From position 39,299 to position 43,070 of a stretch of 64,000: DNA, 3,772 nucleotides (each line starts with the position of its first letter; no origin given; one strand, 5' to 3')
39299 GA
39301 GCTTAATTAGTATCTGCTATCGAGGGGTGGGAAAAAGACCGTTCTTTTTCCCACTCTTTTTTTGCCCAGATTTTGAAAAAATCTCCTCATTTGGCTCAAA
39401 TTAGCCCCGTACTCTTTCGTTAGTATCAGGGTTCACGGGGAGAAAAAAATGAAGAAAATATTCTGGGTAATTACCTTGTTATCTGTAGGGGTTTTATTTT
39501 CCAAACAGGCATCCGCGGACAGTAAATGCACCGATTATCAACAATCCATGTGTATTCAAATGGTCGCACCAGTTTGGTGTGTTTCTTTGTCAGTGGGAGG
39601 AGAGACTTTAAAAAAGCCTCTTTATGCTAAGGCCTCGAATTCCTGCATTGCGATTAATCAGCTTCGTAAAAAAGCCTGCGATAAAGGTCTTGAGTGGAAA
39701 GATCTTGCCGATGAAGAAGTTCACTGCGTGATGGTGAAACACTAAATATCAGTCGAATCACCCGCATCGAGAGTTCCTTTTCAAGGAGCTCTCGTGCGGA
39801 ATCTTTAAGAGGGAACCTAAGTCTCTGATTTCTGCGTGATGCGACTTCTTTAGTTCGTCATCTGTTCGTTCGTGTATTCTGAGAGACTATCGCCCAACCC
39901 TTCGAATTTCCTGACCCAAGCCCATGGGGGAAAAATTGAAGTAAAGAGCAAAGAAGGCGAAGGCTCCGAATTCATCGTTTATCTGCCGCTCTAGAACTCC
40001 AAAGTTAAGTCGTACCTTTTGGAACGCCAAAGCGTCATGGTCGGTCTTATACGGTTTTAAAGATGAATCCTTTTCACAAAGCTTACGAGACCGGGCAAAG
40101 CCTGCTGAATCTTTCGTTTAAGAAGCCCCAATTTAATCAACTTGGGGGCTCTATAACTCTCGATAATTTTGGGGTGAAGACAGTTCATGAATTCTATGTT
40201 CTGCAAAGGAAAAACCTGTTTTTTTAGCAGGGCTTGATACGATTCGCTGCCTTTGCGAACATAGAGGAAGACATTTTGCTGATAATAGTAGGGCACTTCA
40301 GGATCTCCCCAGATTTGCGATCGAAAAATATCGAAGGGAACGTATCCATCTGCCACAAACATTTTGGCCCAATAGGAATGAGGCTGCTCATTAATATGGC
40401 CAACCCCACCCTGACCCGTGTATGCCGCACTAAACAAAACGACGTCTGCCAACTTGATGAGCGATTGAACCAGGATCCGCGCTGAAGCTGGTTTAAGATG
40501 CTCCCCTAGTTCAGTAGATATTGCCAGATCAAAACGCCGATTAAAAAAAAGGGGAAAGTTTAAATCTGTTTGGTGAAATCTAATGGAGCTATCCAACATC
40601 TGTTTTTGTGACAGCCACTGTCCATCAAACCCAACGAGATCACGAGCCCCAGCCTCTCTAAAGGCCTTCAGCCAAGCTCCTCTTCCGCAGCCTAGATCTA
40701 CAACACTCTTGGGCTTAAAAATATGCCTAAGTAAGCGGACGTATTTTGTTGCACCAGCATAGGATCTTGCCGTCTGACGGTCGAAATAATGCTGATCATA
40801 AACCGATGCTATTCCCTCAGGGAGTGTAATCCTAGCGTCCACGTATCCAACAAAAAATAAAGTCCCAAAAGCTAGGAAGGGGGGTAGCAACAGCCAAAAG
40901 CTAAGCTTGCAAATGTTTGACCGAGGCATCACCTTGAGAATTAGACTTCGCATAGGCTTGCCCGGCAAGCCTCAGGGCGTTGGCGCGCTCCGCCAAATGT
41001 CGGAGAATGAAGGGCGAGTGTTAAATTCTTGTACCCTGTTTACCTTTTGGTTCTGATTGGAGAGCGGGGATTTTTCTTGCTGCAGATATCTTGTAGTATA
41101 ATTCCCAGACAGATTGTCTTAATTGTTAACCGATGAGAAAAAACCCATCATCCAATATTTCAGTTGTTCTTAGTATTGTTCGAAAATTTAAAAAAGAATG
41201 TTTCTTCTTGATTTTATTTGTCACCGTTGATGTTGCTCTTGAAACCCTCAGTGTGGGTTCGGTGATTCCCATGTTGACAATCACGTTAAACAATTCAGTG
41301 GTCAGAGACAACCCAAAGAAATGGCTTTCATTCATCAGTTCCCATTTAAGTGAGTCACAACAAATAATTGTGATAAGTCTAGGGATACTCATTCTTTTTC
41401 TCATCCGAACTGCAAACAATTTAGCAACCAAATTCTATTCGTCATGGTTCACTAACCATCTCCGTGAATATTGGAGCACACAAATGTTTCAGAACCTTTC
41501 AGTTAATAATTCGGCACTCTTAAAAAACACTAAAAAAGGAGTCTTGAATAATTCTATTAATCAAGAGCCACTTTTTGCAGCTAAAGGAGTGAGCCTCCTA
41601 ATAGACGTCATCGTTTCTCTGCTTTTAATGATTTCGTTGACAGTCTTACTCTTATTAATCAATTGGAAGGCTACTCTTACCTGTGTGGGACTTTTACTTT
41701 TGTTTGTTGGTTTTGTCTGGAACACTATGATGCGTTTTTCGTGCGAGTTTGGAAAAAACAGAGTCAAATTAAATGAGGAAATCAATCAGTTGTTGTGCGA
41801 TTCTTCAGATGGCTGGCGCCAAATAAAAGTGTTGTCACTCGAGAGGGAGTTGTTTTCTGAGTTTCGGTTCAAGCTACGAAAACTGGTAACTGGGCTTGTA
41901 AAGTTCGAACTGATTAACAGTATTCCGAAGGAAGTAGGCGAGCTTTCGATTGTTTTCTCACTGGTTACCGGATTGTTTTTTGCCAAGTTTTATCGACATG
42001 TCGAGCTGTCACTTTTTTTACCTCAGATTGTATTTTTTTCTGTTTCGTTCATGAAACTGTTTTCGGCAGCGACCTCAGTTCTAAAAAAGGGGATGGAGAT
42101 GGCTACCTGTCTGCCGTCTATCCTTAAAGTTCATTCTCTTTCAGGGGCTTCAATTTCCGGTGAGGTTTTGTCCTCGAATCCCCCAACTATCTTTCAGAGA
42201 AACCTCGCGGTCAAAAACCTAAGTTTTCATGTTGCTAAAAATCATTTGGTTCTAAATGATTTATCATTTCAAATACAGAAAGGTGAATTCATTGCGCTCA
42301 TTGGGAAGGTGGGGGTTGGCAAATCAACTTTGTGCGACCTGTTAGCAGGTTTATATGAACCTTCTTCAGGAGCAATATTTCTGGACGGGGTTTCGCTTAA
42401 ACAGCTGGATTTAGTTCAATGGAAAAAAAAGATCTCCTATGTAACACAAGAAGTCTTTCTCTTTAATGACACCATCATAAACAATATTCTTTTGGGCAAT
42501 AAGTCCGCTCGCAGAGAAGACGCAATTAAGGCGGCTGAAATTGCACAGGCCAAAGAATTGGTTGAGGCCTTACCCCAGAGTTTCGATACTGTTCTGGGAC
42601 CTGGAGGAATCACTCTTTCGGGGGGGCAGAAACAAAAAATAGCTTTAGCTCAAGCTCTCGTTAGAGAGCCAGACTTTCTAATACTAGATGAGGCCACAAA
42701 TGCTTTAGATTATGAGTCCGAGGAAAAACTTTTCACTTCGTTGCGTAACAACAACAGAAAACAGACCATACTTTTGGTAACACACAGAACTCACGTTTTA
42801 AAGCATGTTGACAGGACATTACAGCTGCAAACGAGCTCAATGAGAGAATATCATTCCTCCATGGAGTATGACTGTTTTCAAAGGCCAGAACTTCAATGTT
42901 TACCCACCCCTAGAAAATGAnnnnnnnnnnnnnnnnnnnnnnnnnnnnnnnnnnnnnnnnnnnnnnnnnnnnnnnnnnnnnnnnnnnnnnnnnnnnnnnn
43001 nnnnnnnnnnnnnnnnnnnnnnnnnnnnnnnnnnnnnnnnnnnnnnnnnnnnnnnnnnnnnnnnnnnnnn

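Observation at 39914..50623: Accessory island combining an HPr-kinase-like protein, a Pol-beta nucleotidyltransferase, four glycosyltransferase-like proteins, a methyltransferase and an ABC exporter: candidate undescribed glyco-/phospho-modification and export system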

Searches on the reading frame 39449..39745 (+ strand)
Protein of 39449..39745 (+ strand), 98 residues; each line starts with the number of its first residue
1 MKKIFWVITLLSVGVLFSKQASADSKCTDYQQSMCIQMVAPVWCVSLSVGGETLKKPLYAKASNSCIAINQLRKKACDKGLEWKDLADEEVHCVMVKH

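Call 3: search_protein_families(library=pfam, proteins=[window:39449-39745:+], max_evalue=0.01)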
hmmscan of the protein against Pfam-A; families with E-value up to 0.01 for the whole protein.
window:39449-39745:+ (98 aa): 0 families

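Call 5: search_protein_families(library=ncbifam, proteins=[window:39449-39745:+], max_evalue=0.01)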
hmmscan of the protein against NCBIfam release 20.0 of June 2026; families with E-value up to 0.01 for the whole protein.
window:39449-39745:+ (98 aa): 0 families

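Call 42: search_protein_families(library=pfam, proteins=[window:39449-39745:+], max_evalue=10)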
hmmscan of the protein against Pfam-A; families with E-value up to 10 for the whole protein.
window:39449-39745:+ (98 aa): 1 family
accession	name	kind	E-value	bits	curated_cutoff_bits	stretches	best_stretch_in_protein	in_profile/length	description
PF19017.6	DUF5746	-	0.03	14.6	23.6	1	15-70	94-146/175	Domain of unknown function (DUF5746)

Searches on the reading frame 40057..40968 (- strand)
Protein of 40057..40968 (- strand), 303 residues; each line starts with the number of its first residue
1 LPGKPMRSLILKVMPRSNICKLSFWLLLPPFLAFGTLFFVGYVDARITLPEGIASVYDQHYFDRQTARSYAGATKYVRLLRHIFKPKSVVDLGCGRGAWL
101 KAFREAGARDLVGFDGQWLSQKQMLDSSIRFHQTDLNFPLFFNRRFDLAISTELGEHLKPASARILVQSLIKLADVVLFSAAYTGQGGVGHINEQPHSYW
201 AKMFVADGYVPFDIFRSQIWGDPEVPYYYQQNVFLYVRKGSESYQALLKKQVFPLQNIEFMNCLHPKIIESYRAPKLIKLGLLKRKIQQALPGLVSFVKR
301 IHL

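Call 3: search_protein_families(library=pfam, proteins=[window:40057-40968:-], max_evalue=0.01)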
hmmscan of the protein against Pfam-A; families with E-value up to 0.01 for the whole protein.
window:40057-40968:- (303 aa): 5 families
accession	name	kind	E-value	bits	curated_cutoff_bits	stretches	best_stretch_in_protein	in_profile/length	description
PF13489.12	Methyltransf_23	-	4.7e-11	43.1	27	1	73-162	10-97/164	Methyltransferase domain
PF13649.12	Methyltransf_25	-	3.2e-06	28.2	27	1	89-168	1-87/97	Methyltransferase domain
PF01728.25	FtsJ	-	3.4e-05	24.3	24.1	1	84-139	19-78/181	FtsJ-like methyltransferase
PF08241.18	Methyltransf_11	-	0.0033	18.5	21.2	1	90-159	1-74/95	Methyltransferase domain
PF08003.17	Methyltransf_9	-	0.0046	16.4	23.8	1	73-121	101-151/315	Protein of unknown function (DUF1698)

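Call 5: search_protein_families(library=ncbifam, proteins=[window:40057-40968:-], max_evalue=0.01)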
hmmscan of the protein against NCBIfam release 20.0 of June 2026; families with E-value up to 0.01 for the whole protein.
window:40057-40968:- (303 aa): 6 families
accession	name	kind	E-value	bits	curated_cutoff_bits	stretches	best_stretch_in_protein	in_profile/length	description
NF011650.0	PRK15068.1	equivalog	0.0002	20.4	209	1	73-123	108-160/324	tRNA 5-methoxyuridine(34)/uridine 5-oxyacetic acid(34) synthase CmoB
TIGR02072.1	BioC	equivalog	0.0003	20.7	184.95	1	77-151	24-103/244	malonyl-ACP O-methyltransferase BioC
TIGR03587.1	Pse_Me-ase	hypoth_equivalog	0.00092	19.4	112.05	1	58-184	14-144/204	pseudaminic acid biosynthesis-associated methylase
TIGR00452.1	TIGR00452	equivalog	0.0021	16.9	275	1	73-123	103-155/316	tRNA 5-methoxyuridine(34)/uridine 5-oxyacetic acid(34) synthase CmoB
NF045667.1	MTase_DVU1556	equivalog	0.0027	17.2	155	1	85-141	22-80/213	DVU_1556 family methyltransferase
TIGR02081.1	metW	equivalog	0.0042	16.7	189.5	1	80-152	8-82/194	methionine biosynthesis protein MetW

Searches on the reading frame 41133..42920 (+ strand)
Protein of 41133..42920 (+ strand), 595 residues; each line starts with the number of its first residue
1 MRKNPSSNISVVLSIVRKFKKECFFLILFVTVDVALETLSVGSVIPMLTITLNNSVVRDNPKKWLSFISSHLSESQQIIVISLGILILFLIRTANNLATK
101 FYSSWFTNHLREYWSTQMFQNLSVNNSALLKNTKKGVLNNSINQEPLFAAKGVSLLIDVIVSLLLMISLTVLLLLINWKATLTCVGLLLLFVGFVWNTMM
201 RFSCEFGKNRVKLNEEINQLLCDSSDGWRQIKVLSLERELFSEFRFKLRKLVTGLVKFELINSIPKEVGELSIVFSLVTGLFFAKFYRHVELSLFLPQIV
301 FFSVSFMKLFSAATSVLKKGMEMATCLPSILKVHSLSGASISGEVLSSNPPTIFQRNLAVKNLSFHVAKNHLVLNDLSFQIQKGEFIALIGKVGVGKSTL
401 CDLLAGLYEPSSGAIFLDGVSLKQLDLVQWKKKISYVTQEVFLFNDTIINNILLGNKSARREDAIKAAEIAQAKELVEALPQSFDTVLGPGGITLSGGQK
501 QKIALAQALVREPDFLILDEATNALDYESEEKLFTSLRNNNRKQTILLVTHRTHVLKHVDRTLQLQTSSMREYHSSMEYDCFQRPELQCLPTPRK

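Call 3: search_protein_families(library=pfam, proteins=[window:41133-42920:+], max_evalue=0.01)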
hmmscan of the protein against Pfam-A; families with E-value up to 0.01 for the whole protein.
window:41133-42920:+ (595 aa): 9 families
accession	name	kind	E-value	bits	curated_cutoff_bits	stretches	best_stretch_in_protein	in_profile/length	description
PF00005.33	ABC_tran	-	1e-33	117.2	25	1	374-523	1-137/137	ABC transporter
PF00664.28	ABC_membrane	-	3.4e-09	37.2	28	1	62-311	23-271/274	ABC transporter transmembrane region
PF02463.25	SMC_N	-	3.8e-08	33.5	40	1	494-567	136-213/220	RecF/RecN/SMC N terminal domain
PF13304.12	AAA_21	-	4.3e-06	27.5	27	1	495-554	238-301/304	AAA domain, putative AbiEii toxin, Type IV TA system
PF13401.12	AAA_22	-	2.4e-05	25.1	27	1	384-546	5-119/130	AAA domain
PF20720.3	nSTAND3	-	3.9e-05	23.8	27.2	1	381-469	14-99/155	Novel STAND NTPase 3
PF13238.12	AAA_18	-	0.00035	21.4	29.4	0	387-432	1-44/128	AAA domain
PF03193.22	RsgA_GTPase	-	0.0034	17.7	30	1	368-406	91-128/174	RsgA GTPase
PF13555.12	AAA_29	-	0.0056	16.9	27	0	378-408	16-46/61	P-loop containing region of AAA domain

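Call 5: search_protein_families(library=ncbifam, proteins=[window:41133-42920:+], max_evalue=0.01)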
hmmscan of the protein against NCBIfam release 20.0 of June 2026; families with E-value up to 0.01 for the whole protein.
window:41133-42920:+ (595 aa): 189 families (the best 25 are shown)
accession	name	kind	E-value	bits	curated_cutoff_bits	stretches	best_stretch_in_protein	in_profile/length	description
NF045513.1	HepA_fam_ABC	equivalog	4.7e-75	253.2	725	1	10-566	23-582/610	heterocyst formation ABC transporter subunit HepA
TIGR02203.1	MsbA_lipidA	equivalog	5.5e-74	249.6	602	1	37-567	30-543/572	lipid A export permease/ATP-binding protein MsbA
NF050066.1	LPSTprtrPglK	equivalog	1.3e-63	215.3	1000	1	18-566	12-556/558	BC-type lipopolysaccharide transporter PglK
TIGR03375.1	type_I_sec_LssB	subfamily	3e-63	214.2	693.1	1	146-564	259-673/696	type I secretion system permease/ATPase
NF008381.0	PRK11176.1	equivalog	1.7e-61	208.4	867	1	74-573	60-559/582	lipid A ABC transporter ATP-binding protein/permease MsbA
TIGR03797.1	NHLM_micro_ABC2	equivalog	4.7e-60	203.8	709.4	1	20-570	134-662/686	NHLP bacteriocin export ABC transporter permease/ATPase subunit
TIGR02857.1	CydD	equivalog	1.7e-59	202.2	435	1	356-565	320-529/529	thiol reductant ABC exporter subunit CydD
TIGR02204.1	MsbA_rel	hypoth_equivalog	2.7e-58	198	780.4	1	349-567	329-549/576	ABC transporter, permease/ATP-binding protein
TIGR00958.1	3a01208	subfamily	5.4e-57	193.5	874.6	1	369-572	492-693/711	antigen peptide transporter 2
TIGR01846.1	type_I_sec_HlyB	subfamily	2.5e-56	191.3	725.55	1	357-572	455-671/694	type I secretion system permease/ATPase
TIGR01842.1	type_I_sec_PrtD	subfamily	6.1e-56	190.1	510.15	1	356-575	315-536/544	type I secretion system permease/ATPase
TIGR02868.1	CydC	equivalog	5.3e-54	183.7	329.05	1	156-552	131-529/530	thiol reductant ABC exporter subunit CydC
NF010178.0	PRK13657.1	equivalog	5.4e-54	183.6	733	1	160-570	141-547/588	glucan ABC transporter ATP-binding protein/ permease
NF052233.1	CphA_assoc_ABC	equivalog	8.3e-54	183.1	880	1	155-572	306-722/766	cyanophycin metabolism-associated ABC transporter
TIGR03796.1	NHLM_micro_ABC1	equivalog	2.1e-53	181.6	853.3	1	12-567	142-686/710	NHLP family bacteriocin export ABC transporter peptidase/permease/ATPase subunit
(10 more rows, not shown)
